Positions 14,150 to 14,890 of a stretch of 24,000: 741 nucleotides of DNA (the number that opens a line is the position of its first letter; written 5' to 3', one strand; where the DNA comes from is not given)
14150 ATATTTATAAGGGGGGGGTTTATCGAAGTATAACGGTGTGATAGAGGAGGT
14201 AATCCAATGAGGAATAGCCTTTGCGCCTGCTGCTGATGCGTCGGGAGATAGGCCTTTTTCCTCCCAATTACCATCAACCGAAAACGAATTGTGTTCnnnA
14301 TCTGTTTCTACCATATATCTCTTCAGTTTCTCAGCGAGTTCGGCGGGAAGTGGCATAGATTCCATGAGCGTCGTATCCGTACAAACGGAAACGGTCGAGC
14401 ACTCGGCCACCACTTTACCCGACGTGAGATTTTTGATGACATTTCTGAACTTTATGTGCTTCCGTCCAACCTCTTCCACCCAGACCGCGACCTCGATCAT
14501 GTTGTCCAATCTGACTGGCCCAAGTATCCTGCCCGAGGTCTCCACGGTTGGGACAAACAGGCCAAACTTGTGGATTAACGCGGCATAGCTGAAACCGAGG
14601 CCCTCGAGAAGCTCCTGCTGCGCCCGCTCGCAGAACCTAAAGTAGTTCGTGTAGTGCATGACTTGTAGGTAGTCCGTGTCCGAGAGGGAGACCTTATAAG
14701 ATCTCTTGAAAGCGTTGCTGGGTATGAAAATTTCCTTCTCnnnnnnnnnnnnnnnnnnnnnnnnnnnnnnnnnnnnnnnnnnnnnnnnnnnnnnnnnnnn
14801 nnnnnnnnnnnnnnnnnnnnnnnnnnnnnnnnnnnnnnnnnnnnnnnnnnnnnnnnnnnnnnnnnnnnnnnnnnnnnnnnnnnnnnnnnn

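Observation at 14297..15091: HypC fused to a hotdog-fold acyl-CoA thioesterase, directly after HypD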

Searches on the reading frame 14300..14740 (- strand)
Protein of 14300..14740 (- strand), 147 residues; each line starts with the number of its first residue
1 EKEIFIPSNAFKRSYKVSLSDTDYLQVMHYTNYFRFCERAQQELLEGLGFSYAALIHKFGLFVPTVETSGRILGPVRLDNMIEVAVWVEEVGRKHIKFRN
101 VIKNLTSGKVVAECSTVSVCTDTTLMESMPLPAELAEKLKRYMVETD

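Call 28: search_solved_structures(query=window:14300-14740:-, max_evalue=0.01, show_alignments=3)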
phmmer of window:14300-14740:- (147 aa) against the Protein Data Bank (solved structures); distinct sequences matched with E-value up to 0.01: 13.
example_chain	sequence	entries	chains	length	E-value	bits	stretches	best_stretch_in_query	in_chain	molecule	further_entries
5v10_A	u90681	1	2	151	2.3e-14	57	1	10-133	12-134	Uncharacterized protein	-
1s5u_A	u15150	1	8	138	3.5e-09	40.2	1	10-140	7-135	Protein ybgC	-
5kl9_A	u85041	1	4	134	4.4e-09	39.9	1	10-140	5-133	Acyl-CoA thioester hydrolase YbgC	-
5t06_A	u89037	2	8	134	5.2e-08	36.4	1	10-140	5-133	Acyl-CoA thioester hydrolase YbgC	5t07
2egi_A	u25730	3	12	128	9.5e-08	35.6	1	16-117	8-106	Hypothetical protein aq_1494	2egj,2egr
1z54_A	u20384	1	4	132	2.6e-07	34.2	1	15-120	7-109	probable thioesterase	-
6fdg_A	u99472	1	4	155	4.2e-06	30.2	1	19-122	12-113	4-hydroxybenzoyl-CoA thioesterase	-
2gf6_A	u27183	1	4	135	7.4e-06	29.4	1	17-139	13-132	Conserved hypothetical protein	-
5wh9_A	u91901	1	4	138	0.00015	25.2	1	15-98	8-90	4-hydroxybenzoyl-CoA thioesterase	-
1njk_A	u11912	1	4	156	0.00015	25.2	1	20-142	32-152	Hypothetical protein ybaW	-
3hm0_A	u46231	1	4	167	0.001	22.5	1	9-90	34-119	Probable Thioesterase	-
4k00_A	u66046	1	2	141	0.0044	20.5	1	11-133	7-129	1,4-dihydroxy-2-naphthoyl-CoA hydrolase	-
3ck1_A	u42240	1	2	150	0.0092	19.4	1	11-146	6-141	Putative thioesterase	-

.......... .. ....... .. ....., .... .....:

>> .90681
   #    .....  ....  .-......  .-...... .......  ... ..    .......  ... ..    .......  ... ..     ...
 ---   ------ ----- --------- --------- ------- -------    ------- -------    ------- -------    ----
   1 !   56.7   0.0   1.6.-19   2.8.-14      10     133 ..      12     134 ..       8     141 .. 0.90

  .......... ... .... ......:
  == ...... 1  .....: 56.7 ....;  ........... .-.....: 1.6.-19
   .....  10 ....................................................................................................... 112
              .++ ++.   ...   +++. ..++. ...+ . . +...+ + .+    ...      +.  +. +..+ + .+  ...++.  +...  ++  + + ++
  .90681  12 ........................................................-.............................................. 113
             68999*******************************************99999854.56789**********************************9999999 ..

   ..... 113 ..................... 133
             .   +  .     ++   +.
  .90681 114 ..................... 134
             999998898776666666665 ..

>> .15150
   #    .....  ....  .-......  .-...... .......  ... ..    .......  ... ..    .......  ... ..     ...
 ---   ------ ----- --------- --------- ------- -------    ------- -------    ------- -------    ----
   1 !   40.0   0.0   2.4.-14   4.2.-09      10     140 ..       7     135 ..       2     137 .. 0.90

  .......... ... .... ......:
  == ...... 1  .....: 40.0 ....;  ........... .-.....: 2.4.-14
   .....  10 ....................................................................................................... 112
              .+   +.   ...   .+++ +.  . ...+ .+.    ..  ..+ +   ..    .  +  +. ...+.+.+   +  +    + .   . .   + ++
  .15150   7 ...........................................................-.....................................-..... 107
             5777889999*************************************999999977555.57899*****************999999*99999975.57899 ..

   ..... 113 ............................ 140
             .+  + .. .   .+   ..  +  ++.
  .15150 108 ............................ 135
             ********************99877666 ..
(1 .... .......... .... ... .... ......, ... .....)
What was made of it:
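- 14300..14722 (-): YbgC-class hotdog (4HBT) thioesterase domain (residues 124-264). The best solved relatives are 5v10 and E. coli YbgC 1s5u/5kl9/5t06 (call 28).
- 14672..14674 (-): Codon of Asp140, the predicted catalytic aspartate (second D of S-D-T-D). It aligns with the second D of 'edtd' in E. coli YbgC (call 28).
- On 4HBT / YbgC-class hotdog thioesterases: 'sdtd' aligns with 'edtd' of E. coli YbgC (call 28).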

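Call 32: search_protein_representatives(protein=window:14300-14740:-)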
Query: 147 residues. Proteins with E-value up to 0.001 (for the whole library): 1969; up to 1e-10: 61; up to 1e-30: 5. The best 150 are listed.
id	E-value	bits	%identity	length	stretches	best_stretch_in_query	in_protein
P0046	1.1e-49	184.4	58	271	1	3-141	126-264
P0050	1.2e-48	181.1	59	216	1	7-142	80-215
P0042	1.3e-47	177.7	55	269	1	3-144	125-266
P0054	5.7e-41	156.1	50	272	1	2-140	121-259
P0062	4.0e-31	124.3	41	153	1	9-143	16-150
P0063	7.2e-24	100.8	37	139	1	10-142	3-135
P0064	8.0e-20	87.7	38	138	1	10-141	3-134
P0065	1.2e-19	87.1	38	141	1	9-142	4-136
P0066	3.5e-18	82.4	36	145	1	10-137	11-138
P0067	4.1e-18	82.1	60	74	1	78-145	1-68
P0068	7.6e-18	81.3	33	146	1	14-143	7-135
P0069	1.3e-16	77.3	36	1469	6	84-127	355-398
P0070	6.5e-16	75.0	39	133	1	8-135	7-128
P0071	8.5e-16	74.6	31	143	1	12-143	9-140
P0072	8.8e-16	74.6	34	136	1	11-139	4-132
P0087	7.3e-13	65.1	36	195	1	8-120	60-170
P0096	7.7e-12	61.8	35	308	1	15-122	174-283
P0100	9.7e-12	61.5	29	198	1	10-142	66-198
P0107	2.3e-11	60.3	33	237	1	11-108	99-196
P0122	1.3e-10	57.8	32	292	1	15-145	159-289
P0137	5.0e-10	55.9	31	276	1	12-144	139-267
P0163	1.2e-09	54.7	36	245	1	12-106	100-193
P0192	5.6e-09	52.6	28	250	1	15-143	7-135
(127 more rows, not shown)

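Call 36: find_encoding_contigs(protein=P0062, flank=8000, max_places=3)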
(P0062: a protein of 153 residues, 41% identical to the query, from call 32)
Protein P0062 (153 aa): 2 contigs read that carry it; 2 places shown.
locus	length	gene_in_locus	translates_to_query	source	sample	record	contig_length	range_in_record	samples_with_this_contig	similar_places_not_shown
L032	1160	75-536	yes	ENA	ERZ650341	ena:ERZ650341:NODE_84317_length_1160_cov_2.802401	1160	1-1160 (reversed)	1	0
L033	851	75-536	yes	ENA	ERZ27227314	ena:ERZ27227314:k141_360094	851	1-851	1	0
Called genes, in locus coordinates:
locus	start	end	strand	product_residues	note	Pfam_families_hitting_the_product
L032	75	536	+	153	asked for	PF13279:4HBT_2, PF03061:4HBT (weak)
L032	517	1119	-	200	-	PF03070:TENA_THI-4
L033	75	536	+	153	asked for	PF13279:4HBT_2, PF03061:4HBT (weak)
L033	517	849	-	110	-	?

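Call 40: find_encoding_contigs(protein=P0063, flank=6000, max_places=3)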
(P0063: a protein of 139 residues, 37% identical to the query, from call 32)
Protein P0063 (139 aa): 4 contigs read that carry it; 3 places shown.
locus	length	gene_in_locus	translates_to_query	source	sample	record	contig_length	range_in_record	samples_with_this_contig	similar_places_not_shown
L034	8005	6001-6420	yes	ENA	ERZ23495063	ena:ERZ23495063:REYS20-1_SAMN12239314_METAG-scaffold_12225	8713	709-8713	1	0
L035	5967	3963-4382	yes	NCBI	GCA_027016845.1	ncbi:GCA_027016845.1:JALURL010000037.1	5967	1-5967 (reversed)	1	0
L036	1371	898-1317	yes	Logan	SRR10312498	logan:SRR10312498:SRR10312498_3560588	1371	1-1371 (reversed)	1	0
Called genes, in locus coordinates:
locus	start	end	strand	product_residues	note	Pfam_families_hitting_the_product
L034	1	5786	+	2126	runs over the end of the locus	-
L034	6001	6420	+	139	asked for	PF01643:Acyl-ACP_TE (weak), PF13279:4HBT_2, PF03061:4HBT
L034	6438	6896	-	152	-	PF03551:PadR, PF24273:TRASH_HVO_1752_C (weak)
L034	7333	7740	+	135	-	-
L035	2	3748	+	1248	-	?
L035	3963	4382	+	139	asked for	PF01643:Acyl-ACP_TE (weak), PF13279:4HBT_2, PF03061:4HBT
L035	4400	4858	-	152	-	PF03551:PadR, PF24273:TRASH_HVO_1752_C (weak)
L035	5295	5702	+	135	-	-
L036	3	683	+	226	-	?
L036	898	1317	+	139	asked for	PF01643:Acyl-ACP_TE (weak), PF13279:4HBT_2, PF03061:4HBT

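Call 42: search_protein_families(library=pfam, proteins=[P0137, P0122, P0096, P0107, P0163, P0100, P0087, P0192, P0069], max_evalue=0.01)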
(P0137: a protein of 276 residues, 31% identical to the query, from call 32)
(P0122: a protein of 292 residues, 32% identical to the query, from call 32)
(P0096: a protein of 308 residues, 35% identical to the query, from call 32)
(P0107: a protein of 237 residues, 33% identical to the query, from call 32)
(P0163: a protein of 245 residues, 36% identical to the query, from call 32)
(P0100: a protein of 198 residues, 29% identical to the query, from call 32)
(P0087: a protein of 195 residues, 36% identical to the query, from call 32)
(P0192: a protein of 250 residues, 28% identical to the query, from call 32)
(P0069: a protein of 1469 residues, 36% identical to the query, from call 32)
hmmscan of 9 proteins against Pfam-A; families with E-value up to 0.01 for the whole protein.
P0137 (276 aa): 4 families
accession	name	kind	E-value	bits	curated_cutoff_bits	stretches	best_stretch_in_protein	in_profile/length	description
PF02224.24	Cytidylate_kin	-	5.9e-39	134.4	26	1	2-135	72-209/211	Cytidylate kinase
PF13279.12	4HBT_2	-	3.2e-17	63.6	25.5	1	144-261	1-121/122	Thioesterase-like superfamily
PF03061.28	4HBT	-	1.5e-12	48.1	20.6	1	153-235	2-77/79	Thioesterase superfamily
PF13189.12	Cytidylate_kin2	-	0.00025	21.7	28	1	23-100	73-150/176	Cytidylate kinase-like family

P0122 (292 aa): 2 families
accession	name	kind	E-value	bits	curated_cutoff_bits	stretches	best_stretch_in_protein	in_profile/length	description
PF03061.28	4HBT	-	2.4e-15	57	20.6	1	169-252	1-76/79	Thioesterase superfamily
PF13279.12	4HBT_2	-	2.3e-13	51.1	25.5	1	164-283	4-122/122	Thioesterase-like superfamily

P0096 (308 aa): 4 families
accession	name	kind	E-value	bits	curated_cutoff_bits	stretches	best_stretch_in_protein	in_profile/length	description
PF00072.30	Response_reg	-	7.4e-17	62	30.2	1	6-116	1-109/111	Response regulator receiver domain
PF13279.12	4HBT_2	-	3.3e-13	50.6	25.5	1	176-295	1-119/122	Thioesterase-like superfamily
PF03061.28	4HBT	-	2.5e-12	47.4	20.6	1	185-266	2-75/79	Thioesterase superfamily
PF04625.18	DEC-1_N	-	0.0016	18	29.2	1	114-156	106-148/403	DEC-1 protein, N-terminal region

P0107 (237 aa): 2 families
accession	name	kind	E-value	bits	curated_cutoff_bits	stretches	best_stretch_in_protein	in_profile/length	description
PF03061.28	4HBT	-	9.4e-15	55.1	20.6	1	113-195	1-75/79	Thioesterase superfamily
PF13279.12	4HBT_2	-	1.2e-14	55.2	25.5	1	105-225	1-120/122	Thioesterase-like superfamily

P0163 (245 aa): 2 families
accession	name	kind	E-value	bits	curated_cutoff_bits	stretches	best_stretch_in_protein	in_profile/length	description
PF03061.28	4HBT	-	6.6e-10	39.6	20.6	1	113-193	1-74/79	Thioesterase superfamily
PF13279.12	4HBT_2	-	1.7e-09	38.6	25.5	1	105-191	1-87/122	Thioesterase-like superfamily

P0100 (198 aa): 3 families
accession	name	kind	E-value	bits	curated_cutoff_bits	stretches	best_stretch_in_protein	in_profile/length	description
PF13279.12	4HBT_2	-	6.8e-13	49.6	25.5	1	75-194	3-121/122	Thioesterase-like superfamily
PF01643.23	Acyl-ACP_TE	-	0.00028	21.1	23.7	1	66-194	3-130/131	Acyl-ACP thioesterase N-terminal domain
PF03061.28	4HBT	-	0.00036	21.2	20.6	1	82-164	2-76/79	Thioesterase superfamily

P0087 (195 aa): 2 families
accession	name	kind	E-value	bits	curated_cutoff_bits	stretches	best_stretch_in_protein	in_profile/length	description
PF13279.12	4HBT_2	-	6.6e-15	56.1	25.5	1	69-186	1-120/122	Thioesterase-like superfamily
PF03061.28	4HBT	-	4.7e-11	43.3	20.6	1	78-158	2-74/79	Thioesterase superfamily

P0192 (250 aa): 2 families
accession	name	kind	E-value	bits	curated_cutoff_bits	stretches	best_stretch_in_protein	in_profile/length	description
PF13279.12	4HBT_2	-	1.4e-10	42.1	25.5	1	9-131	1-122/122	Thioesterase-like superfamily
PF03061.28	4HBT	-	3.5e-07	30.9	20.6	1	18-97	2-73/79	Thioesterase superfamily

P0069 (1469 aa): 6 families
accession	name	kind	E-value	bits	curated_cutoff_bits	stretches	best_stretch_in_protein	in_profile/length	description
PF05593.20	RHS_repeat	-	8.3e-55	182.7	22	9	1401-1437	1-37/38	RHS Repeat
PF20148.4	DUF6531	-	2.1e-12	47.6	24.1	1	881-939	1-56/74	Domain of unknown function (DUF6531)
PF08207.18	EFP_N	-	1e-07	32.3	23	0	362-383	28-49/58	Elongation factor P (EF-P) KOW-like domain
PF18655.7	SHIRT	-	1.3e-05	26.1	22.4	0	442-486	25-69/82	SHIRT domain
PF21129.3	TibC_1st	-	2.2e-05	24.9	27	0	366-397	19-50/63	Glycosyltransferase TibC, N-terminal domain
PF13550.12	Phage-tail_3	-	0.0029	18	23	0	431-463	121-153/164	Putative phage tail protein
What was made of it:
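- YbgC-like domains are fused to unrelated partners elsewhere (call 42). YbgC-like domains occur fused to unrelated partners such as cytidylate kinase and a response-regulator receiver (call 42).
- Tried and rejected: Other HypC-thioesterase fusions: the longer hits in the exhaustive search are unrelated architectures or double hotdogs (calls 32, 42).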
